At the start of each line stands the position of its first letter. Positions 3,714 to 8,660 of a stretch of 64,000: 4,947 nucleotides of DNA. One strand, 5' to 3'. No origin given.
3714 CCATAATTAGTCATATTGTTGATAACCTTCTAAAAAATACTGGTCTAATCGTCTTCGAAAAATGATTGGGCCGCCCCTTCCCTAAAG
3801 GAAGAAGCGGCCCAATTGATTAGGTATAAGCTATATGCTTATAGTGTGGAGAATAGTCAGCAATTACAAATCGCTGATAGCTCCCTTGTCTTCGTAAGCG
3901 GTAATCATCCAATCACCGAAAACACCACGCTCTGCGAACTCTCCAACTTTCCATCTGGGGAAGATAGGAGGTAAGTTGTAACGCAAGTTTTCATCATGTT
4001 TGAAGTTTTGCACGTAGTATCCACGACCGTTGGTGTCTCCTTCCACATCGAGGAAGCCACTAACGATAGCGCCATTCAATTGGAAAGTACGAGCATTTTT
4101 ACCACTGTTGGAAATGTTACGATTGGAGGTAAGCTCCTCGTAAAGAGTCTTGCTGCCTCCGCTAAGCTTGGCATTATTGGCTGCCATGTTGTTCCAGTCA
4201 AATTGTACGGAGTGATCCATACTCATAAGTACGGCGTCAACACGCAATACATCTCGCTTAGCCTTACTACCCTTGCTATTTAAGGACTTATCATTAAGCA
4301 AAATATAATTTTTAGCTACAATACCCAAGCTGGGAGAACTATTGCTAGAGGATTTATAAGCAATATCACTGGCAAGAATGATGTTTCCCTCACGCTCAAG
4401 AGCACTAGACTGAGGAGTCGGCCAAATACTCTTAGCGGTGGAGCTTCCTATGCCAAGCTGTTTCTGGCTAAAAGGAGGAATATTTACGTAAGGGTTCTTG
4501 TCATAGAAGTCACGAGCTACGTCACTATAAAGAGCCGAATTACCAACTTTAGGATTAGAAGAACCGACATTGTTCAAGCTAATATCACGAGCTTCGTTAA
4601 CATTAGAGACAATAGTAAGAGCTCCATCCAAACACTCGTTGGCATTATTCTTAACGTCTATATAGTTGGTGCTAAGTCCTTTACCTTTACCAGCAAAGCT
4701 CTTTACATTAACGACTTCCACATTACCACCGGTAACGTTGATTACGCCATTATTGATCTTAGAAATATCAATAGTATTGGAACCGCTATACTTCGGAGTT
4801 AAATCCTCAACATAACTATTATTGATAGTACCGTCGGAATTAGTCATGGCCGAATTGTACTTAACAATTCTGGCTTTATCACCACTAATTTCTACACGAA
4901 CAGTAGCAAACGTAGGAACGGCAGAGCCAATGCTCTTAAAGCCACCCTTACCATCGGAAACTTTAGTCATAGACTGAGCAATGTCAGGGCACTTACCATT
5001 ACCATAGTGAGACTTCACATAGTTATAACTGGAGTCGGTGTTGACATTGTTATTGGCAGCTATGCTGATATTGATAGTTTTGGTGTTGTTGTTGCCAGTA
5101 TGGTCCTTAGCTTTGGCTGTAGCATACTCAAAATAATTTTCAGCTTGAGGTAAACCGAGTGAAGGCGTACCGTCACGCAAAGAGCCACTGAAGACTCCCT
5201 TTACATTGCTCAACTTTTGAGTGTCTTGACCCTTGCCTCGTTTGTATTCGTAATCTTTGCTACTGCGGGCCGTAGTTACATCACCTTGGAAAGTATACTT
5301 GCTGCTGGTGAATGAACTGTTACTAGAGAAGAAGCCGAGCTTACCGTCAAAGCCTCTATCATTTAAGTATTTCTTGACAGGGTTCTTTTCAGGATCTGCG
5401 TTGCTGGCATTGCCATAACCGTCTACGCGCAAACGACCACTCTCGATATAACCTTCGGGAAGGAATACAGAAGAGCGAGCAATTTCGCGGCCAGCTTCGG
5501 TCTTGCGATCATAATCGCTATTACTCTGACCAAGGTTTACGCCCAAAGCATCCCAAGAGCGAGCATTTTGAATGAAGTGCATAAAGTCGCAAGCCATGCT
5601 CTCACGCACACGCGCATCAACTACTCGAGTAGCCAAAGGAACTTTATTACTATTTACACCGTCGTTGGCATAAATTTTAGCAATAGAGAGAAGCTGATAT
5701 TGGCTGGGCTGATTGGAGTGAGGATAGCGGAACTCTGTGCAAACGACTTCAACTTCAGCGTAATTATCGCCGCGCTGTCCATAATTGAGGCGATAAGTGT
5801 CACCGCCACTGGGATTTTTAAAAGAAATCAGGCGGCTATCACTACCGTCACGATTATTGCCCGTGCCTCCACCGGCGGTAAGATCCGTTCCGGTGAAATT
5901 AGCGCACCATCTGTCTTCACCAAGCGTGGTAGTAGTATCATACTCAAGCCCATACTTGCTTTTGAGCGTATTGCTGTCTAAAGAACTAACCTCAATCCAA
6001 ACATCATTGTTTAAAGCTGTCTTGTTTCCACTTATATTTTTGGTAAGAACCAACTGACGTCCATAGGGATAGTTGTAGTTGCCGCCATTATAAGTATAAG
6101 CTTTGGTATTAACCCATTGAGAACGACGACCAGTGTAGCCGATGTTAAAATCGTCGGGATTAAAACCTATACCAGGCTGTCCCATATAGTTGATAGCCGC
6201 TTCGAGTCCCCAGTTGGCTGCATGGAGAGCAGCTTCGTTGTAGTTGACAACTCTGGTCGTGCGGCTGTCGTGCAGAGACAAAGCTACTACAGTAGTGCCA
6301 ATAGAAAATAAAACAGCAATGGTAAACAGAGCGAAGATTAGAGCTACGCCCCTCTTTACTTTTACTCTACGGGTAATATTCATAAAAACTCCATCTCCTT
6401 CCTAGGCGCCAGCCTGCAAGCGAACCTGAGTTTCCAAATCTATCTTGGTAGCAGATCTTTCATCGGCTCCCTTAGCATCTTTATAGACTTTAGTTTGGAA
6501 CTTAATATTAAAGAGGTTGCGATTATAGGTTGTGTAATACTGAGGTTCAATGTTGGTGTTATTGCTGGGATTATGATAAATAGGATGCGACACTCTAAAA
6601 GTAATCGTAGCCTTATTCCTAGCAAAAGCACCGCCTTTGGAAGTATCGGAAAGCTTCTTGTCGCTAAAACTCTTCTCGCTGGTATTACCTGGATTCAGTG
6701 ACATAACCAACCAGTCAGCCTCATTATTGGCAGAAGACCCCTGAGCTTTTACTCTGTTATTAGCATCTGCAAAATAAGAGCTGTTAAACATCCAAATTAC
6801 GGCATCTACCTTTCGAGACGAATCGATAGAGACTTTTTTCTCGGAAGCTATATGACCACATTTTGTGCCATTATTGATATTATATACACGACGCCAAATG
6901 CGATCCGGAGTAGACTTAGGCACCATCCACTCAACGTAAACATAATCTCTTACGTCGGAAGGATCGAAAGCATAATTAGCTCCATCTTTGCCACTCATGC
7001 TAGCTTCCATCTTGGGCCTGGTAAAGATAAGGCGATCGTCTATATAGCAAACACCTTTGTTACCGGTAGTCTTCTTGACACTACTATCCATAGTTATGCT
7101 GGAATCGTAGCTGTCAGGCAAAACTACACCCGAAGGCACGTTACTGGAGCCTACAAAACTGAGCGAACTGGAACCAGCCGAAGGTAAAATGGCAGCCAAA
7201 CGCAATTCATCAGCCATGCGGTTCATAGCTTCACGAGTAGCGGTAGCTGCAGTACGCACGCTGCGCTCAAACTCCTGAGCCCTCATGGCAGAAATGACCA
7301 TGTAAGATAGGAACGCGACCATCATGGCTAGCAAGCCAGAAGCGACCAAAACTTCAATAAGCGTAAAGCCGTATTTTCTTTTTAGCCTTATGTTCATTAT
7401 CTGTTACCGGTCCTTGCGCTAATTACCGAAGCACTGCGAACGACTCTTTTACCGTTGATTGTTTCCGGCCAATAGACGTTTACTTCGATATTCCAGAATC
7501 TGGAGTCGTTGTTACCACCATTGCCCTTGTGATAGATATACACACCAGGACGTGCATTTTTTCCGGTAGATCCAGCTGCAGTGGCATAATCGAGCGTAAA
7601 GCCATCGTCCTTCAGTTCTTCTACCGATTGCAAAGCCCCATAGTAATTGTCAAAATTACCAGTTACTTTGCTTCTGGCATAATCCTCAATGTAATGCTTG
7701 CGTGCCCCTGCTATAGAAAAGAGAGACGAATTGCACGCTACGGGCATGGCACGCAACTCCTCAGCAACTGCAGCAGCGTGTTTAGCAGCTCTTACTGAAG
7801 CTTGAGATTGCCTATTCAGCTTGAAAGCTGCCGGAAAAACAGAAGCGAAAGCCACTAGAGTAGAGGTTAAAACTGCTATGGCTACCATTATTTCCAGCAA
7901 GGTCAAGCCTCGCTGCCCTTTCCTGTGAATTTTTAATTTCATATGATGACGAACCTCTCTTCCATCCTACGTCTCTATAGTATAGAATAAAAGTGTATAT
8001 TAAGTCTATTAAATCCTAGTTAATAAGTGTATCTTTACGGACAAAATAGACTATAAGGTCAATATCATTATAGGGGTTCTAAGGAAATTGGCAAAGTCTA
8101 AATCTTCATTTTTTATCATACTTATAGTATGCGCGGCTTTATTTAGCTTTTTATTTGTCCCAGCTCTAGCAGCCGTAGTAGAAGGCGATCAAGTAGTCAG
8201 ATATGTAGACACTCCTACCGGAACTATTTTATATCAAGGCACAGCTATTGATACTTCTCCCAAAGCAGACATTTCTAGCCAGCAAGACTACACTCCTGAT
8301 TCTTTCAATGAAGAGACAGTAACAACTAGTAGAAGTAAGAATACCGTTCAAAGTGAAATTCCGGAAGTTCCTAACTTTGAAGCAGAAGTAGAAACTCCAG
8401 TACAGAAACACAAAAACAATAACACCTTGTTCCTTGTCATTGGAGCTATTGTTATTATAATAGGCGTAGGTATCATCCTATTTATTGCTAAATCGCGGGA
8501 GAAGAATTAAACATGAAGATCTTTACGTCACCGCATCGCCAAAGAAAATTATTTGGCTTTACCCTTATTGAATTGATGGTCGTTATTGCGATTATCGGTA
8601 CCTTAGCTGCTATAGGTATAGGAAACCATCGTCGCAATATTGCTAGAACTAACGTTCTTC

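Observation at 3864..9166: Atypical minor-pilin/pseudopilin operon with an 839-aa PilX-N-domain protein, abutting toxin/effector genes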

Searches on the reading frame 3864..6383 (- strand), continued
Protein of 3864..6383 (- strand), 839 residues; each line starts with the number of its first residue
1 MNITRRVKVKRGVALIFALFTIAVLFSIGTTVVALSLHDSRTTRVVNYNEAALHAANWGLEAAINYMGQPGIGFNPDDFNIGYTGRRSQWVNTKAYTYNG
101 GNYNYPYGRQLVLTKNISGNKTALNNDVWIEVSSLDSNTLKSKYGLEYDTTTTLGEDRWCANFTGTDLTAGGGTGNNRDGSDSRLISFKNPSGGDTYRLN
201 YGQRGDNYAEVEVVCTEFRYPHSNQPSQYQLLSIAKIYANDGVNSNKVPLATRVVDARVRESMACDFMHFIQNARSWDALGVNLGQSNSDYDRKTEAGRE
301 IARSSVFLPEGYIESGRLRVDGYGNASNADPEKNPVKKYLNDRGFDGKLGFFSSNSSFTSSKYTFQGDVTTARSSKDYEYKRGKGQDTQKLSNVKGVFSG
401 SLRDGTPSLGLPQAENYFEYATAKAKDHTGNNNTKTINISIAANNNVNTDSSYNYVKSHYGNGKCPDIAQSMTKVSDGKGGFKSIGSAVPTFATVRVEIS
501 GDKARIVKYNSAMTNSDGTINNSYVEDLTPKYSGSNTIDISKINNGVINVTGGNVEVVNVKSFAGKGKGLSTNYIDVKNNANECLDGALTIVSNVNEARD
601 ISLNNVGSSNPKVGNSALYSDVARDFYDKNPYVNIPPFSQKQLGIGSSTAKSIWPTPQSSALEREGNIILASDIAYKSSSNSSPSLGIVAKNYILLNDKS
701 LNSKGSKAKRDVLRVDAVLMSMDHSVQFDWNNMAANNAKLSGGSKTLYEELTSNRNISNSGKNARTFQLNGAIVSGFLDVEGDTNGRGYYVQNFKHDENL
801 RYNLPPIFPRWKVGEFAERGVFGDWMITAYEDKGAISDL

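Call 87: search_protein_families(library=pfam, alignment_id=A1, max_evalue=0.1)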
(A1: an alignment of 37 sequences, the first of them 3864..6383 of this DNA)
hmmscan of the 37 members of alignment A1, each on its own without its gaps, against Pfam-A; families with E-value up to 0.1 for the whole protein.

A. member 1, window:3864-6383:- (839 aa): 0 families

B. families by the number of members that match (of 37 scanned): 7 families
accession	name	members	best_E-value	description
PF02246.21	B1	1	0.014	Protein L b1 domain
PF07661.19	MORN_2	1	0.023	MORN repeat variant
PF09306.15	Phage-scaffold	1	0.061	Bacteriophage, scaffolding protein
PF11584.14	Toxin_ToxA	1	0.061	Proteinaceous host-selective toxin ToxA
PF06480.20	FtsH_ext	1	0.066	FtsH Extracellular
PF20163.3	DUF6536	1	0.069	Family of unknown function (DUF6536)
PF00627.37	UBA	1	0.074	UBA/TS-N domain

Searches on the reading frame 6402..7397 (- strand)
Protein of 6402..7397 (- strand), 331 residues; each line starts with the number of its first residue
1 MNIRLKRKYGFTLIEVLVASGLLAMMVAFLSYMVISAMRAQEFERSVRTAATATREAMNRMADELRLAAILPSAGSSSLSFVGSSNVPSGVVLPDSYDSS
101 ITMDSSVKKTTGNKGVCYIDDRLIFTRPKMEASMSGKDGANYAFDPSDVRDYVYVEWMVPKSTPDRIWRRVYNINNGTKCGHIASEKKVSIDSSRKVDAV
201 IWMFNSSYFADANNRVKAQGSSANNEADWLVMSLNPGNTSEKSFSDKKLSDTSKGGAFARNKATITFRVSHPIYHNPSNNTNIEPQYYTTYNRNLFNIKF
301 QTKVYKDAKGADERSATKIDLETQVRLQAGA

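Call 3: search_protein_families(library=pfam, proteins=[window:6402-7397:-], max_evalue=0.1)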
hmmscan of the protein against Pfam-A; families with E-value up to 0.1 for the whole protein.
window:6402-7397:- (331 aa): 1 family
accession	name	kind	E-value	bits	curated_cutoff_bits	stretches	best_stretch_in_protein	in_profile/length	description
PF07963.17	N_methyl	-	6.6e-06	25.9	21.2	1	6-30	2-26/27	Prokaryotic N-terminal methylation motif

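Call 5: search_protein_families(library=ncbifam, proteins=[window:6402-7397:-], max_evalue=0.1)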
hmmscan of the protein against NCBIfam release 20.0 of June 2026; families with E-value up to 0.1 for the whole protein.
window:6402-7397:- (331 aa): 10 families
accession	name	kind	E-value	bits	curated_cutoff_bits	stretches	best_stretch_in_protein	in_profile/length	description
TIGR02532.1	IV_pilin_GFxxxE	domain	0.00014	21.5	16.3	1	10-30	3-23/24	prepilin-type N-terminal cleavage/methylation domain-containing protein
NF041013.1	T4P_ComGE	equivalog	0.00016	21.7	49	1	7-66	2-61/83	competence type IV pilus minor pilin ComGE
NF047828.1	T3SSXpsI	equivalog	0.0021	18.1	150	1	10-57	3-44/132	type II secretion system protein XpsI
TIGR01707.1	gspI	equivalog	0.0025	18.3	44.35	1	10-78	1-65/101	type II secretion system minor pseudopilin GspI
NF007660.0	PRK10332.1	equivalog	0.015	15.8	86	1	1-38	1-38/107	prepilin-type N-terminal cleavage/methylation domain-containing protein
TIGR02596.1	TIGR02596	subfamily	0.018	15.2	70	1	11-57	1-47/196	Verru_Chthon cassette protein D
NF038304.1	EPS_HpsC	equivalog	0.025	14.2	200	1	6-62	18-74/318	hormogonium polysaccharide secretion pseudopilin HpsC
NF006453.0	PRK08808.1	equivalog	0.034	13.2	295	1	6-65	4-67/211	type II secretion system protein J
NF007800.0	PRK10506.1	equivalog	0.074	12.9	158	0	4-33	4-33/163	prepilin peptidase-dependent protein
NF041002.1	pilin_ComGF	equivalog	0.097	12.9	80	0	10-41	3-34/139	competence type IV pilus minor pilin ComGF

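Call 49: find_homologous_proteins(query=window:6402-7397:-, max_evalue=0.001)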
Query window:6402-7397:- (331 aa): 18 proteins with E <= 0.001 among 1786 candidates.
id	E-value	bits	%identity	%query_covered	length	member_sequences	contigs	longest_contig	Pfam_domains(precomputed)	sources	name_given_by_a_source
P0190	5.1e-213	724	99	100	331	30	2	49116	PF07963.18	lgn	-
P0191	1.7e-204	696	95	100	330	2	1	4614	PF07963.18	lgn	-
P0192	1.8e-204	696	95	100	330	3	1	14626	PF07963.18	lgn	-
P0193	3.6e-203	691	94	100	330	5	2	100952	PF07963.18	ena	-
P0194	1.3e-171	588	79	100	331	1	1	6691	-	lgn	-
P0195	1.1e-106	375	54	100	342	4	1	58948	-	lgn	-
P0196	2.2e-104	367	53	100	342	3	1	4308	-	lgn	-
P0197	1.5e-103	364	56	100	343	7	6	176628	PF07963.18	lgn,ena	-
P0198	1.2e-102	361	53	100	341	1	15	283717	-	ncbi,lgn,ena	-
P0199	4.3e-101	356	53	100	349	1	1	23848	-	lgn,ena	-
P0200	7.3e-99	349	55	100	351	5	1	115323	-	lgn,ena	-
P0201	2.1e-98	347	52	100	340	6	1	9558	-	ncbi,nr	ncbi:TPA: hypothetical protein DD394_06085 [bacterium UBP9_UBA11836]|nr:hypothetical protein [bacter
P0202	3.0e-97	344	51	100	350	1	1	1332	-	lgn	-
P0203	5.7e-96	339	53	100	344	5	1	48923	-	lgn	-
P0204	1.7e-95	338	51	100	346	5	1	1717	-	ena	-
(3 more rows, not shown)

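Call 62: predict_structure(alignment_id=A2)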
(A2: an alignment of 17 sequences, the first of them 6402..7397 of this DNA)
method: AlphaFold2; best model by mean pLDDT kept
length: 331 residues; sequences in the alignment: 17
mean_pLDDT: 66.4   pTM: 0.66
mean pLDDT of the five models: 66.4, 65.1, 64.3, 64.3, 59.2
residues with pLDDT >= 90: 8; 70-90: 154; 50-70: 101; < 50: 68
segments of 3 or more residues with pLDDT < 50: 1-7, 74-105, 246-258, 283-292, 329-331
pLDDT, mean of each block of 10 residues (from residue 1): 46 77 85 79 82 89 80 42 34 41 56 72 80 56 72 84 84 70 64 60 70 73 67 71 49 43 82 60 43 69 72 71 73 31
secondary structure, 60 per line:
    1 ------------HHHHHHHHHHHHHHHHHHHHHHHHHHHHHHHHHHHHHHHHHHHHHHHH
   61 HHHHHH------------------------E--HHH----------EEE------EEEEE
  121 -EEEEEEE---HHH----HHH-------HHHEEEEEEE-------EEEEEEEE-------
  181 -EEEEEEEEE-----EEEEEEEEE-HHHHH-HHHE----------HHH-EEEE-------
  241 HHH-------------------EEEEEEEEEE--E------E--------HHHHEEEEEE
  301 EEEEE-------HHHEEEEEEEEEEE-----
elements in order: H13-66 E107-109 E116-120 E122-128 E152-158 E166-173 E182-190 E196-204 H206-210 E230-233 E263-272 H291-294 E295-305 E316-326

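Call 68: search_solved_structures(query=A2, max_evalue=1)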
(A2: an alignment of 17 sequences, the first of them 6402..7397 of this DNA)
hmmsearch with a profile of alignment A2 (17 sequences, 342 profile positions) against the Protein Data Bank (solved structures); distinct sequences matched with E-value up to 1: 2.
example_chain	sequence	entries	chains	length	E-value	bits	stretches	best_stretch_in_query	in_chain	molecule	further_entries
9egp_A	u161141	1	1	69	0.044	15.9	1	4-55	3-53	Geopilin domain 1 protein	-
7tgg_A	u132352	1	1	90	0.19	13.8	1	4-42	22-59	Geopilin domain 1 protein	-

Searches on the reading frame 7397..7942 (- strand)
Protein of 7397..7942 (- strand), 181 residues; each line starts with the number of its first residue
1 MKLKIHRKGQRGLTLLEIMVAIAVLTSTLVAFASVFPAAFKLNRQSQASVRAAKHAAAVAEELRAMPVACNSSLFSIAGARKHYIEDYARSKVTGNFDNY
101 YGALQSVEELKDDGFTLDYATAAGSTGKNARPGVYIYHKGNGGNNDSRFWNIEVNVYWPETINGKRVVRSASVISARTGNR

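Call 3: search_protein_families(library=pfam, proteins=[window:7397-7942:-], max_evalue=0.1)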
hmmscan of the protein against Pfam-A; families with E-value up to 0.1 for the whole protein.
window:7397-7942:- (181 aa): 2 families
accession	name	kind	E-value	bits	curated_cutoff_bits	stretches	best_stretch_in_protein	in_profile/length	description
PF07963.17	N_methyl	-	5.8e-06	26.1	21.2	1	7-26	1-20/27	Prokaryotic N-terminal methylation motif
PF20228.3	DUF6587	-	0.047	14.9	27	1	13-54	5-46/82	Family of unknown function (DUF6587)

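Call 5: search_protein_families(library=ncbifam, proteins=[window:7397-7942:-], max_evalue=0.1)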
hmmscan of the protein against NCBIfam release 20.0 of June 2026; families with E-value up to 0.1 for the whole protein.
window:7397-7942:- (181 aa): 14 families
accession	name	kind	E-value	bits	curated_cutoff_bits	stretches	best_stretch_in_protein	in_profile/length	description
TIGR02523.1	type_IV_pilV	equivalog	1.5e-07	32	52.2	1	10-83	1-74/139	type IV pilus modification protein PilV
NF047828.1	T3SSXpsI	equivalog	0.00012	22.1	150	1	10-61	1-52/132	type II secretion system protein XpsI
TIGR02532.1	IV_pilin_GFxxxE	domain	0.00022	20.9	16.3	1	10-30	1-21/24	prepilin-type N-terminal cleavage/methylation domain-containing protein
NF007848.0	PRK10557.1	equivalog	0.00026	20.3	120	1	5-59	5-56/192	prepilin peptidase-dependent protein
TIGR01707.1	gspI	equivalog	0.007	16.8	44.35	1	12-61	1-46/101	type II secretion system minor pseudopilin GspI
TIGR01711.1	gspJ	equivalog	0.0092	15.8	64.85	1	11-67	1-51/192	type II secretion system minor pseudopilin GspJ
TIGR02598.1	TIGR02598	subfamily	0.016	15.4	51.4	1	12-103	1-92/151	Verru_Chthon cassette protein B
NF006453.0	PRK08808.1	equivalog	0.027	13.5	295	1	7-66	3-62/211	type II secretion system protein J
NF041002.1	pilin_ComGF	equivalog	0.039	14.2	80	1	10-48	1-39/139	competence type IV pilus minor pilin ComGF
NF038303.1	EPS_HpsB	equivalog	0.056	13.4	150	1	10-76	2-68/211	hormogonium polysaccharide secretion pseudopilin HpsB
TIGR01708.2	typeII_sec_gspH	equivalog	0.056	13.4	80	1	10-35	1-28/169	type II secretion system minor pseudopilin GspH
NF007800.0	PRK10506.1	equivalog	0.086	12.7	158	0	7-28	5-26/163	prepilin peptidase-dependent protein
TIGR01710.1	typeII_sec_gspG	equivalog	0.09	12.8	88.85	0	11-55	1-40/134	type II secretion system major pseudopilin GspG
NF007862.0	PRK10574.1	equivalog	0.095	12.8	138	0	9-26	3-20/145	prepilin peptidase-dependent pilin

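Call 67: search_solved_structures(query=A3, max_evalue=1)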
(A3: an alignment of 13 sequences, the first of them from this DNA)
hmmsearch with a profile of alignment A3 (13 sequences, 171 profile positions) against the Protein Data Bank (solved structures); distinct sequences matched with E-value up to 1: 1.
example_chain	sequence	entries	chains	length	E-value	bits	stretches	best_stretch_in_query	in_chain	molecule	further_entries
6s1y_A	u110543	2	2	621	0.08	16.3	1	40-86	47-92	Angiotensin-converting enzyme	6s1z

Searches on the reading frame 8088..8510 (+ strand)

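Call 3: search_protein_families(library=pfam, proteins=[window:8088-8510:+], max_evalue=0.1)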
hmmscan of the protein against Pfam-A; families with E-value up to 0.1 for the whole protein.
window:8088-8510:+ (140 aa): 7 families
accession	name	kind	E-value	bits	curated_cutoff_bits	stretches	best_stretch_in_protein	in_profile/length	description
PF04956.18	TrbC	-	0.0034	18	27.9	0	3-34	5-35/98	TrbC/VIRB2 pilin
PF10661.14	EssA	-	0.0068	16.7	24.1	1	75-135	86-145/147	WXG100 protein secretion system (Wss), protein EssA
PF20712.2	CyanoTRADDas_TM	-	0.01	16.4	24.3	0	115-132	16-33/68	Cyanobacterial TRADD-N associated 2-Transmembrane domain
PF14283.11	CD1107-like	-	0.018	15.4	26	1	62-138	78-155/158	Mobile element protein CD1107-like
PF05140.19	ResB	-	0.027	13.7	24.6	1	19-137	340-454/486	ResB-like family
PF09925.14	DUF2157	-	0.04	14.1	32.4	0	107-135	30-56/146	Predicted membrane protein (DUF2157)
PF06195.18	DUF996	-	0.046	14.4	31.3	1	113-133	114-134/138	Protein of unknown function (DUF996)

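Call 5: search_protein_families(library=ncbifam, proteins=[window:8088-8510:+], max_evalue=0.1)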
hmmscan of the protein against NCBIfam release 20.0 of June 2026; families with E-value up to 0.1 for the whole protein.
window:8088-8510:+ (140 aa): 3 families
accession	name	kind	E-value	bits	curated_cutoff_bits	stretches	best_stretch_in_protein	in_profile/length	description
NF005022.0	PRK06432.1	equivalog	0.0096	15.9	164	1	9-70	18-76/151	NADH dehydrogenase subunit A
TIGR03927.1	T7SS_EssA_Firm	equivalog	0.024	14.5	32.45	1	63-135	72-147/151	type VII secretion protein EssA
TIGR01167.1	LPXTG_anchor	domain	0.091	13.5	15.9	0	110-135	8-31/34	LPXTG cell wall anchor domain-containing protein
